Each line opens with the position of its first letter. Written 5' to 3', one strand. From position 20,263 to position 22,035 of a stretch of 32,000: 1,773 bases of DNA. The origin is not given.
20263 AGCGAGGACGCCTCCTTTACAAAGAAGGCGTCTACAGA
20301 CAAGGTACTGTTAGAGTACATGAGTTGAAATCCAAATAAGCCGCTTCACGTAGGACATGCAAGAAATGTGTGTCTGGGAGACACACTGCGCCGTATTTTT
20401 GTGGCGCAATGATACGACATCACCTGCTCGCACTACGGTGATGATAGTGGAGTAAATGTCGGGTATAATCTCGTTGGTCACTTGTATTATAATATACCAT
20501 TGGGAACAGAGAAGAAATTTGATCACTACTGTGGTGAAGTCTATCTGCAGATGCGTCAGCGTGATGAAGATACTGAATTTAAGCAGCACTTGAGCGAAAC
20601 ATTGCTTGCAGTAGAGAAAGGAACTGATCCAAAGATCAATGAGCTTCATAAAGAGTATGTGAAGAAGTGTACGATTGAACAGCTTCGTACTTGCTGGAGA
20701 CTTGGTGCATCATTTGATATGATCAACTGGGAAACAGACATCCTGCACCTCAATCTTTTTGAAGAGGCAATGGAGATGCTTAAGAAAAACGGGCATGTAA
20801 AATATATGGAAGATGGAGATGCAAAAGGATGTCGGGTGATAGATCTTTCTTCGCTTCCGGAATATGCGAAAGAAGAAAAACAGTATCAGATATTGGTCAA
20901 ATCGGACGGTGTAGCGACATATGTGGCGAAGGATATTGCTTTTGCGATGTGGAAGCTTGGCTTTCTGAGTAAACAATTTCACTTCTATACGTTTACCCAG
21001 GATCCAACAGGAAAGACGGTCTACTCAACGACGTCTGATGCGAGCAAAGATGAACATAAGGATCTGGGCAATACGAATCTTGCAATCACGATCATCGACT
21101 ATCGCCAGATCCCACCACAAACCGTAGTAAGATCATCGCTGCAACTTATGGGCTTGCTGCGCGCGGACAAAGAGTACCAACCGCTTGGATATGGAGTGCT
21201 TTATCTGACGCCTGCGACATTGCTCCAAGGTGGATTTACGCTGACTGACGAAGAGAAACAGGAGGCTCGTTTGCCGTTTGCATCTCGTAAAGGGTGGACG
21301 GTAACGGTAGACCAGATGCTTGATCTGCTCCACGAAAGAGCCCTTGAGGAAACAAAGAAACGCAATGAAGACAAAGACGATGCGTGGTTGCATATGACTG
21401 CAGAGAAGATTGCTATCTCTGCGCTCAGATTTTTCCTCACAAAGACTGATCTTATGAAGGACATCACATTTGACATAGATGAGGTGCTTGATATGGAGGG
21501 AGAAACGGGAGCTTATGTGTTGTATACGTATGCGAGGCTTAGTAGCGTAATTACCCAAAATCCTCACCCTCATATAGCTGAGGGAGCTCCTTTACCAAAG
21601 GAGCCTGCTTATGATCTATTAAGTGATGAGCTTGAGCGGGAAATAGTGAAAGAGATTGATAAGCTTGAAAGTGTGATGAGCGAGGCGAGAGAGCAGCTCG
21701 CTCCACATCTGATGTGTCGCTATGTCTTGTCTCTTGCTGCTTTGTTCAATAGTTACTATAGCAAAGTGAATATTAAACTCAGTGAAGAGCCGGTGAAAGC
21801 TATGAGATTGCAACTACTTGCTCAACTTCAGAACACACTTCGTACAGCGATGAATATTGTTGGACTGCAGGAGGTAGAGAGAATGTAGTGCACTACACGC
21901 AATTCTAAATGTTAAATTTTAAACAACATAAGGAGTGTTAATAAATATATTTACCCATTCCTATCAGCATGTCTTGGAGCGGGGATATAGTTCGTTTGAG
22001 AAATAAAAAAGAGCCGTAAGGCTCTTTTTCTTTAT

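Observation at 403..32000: A ~57-bp two-hairpin repeat family, found both 3' of genes and in-frame inside argS (RPE-like behaviour)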

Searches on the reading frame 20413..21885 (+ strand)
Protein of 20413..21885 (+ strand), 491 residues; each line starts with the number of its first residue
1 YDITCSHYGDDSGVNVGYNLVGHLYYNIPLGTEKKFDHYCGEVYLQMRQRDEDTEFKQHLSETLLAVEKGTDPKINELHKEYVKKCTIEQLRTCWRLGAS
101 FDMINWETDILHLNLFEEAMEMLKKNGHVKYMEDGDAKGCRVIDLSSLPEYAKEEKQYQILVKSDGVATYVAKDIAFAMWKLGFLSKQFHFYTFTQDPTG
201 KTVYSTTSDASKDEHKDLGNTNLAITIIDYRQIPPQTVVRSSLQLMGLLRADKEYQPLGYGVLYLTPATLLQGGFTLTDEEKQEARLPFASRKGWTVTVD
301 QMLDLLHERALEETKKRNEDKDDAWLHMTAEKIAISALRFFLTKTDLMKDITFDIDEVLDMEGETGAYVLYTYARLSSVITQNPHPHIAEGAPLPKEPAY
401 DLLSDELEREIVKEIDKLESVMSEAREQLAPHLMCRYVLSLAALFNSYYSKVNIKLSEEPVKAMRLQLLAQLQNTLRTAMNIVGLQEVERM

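Call 88: predict_structure(alignment_id=A5)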
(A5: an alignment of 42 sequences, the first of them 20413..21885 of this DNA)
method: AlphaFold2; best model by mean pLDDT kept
length: 491 residues; sequences in the alignment: 42
mean_pLDDT: 90.0   pTM: 0.85
mean pLDDT of the five models: 90.0, 88.2, 87.6, 87.3, 87.0
residues with pLDDT >= 90: 315; 70-90: 158; 50-70: 17; < 50: 1
segments of 3 or more residues with pLDDT < 50: none
pLDDT, mean of each block of 10 residues (from residue 1): 81 89 96 92 91 94 90 93 94 92 90 86 87 91 92 90 84 90 91 94 92 84 90 91 92 91 91 90 89 78 93 93 96 95 88 91 91 94 76 60 91 96 92 96 96 89 91 96 92 82
secondary structure, 60 per line:
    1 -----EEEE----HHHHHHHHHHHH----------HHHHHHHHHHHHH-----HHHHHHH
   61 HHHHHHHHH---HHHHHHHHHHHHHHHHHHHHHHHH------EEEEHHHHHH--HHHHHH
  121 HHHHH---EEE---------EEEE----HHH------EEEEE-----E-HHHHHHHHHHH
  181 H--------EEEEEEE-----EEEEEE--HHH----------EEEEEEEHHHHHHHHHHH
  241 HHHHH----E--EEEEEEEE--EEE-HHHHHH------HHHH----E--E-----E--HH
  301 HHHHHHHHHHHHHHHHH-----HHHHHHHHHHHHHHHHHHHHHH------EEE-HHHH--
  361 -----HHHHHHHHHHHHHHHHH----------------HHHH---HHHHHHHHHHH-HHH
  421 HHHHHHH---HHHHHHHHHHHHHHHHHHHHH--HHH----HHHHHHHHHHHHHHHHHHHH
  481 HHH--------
elements in order: E6-9 H14-25 H36-48 H54-69 H73-96 E103-106 H107-112 H115-125 E129-131 E141-144 E158-162 H170-181 E190-196 E202-207 E223-229 H230-245 E253-260 E263-265 H267-272 H279-282 H299-317 H323-344 E351-353 H355-358 H366-382 H399-402 H406-416 H418-427 H431-451 H461-483
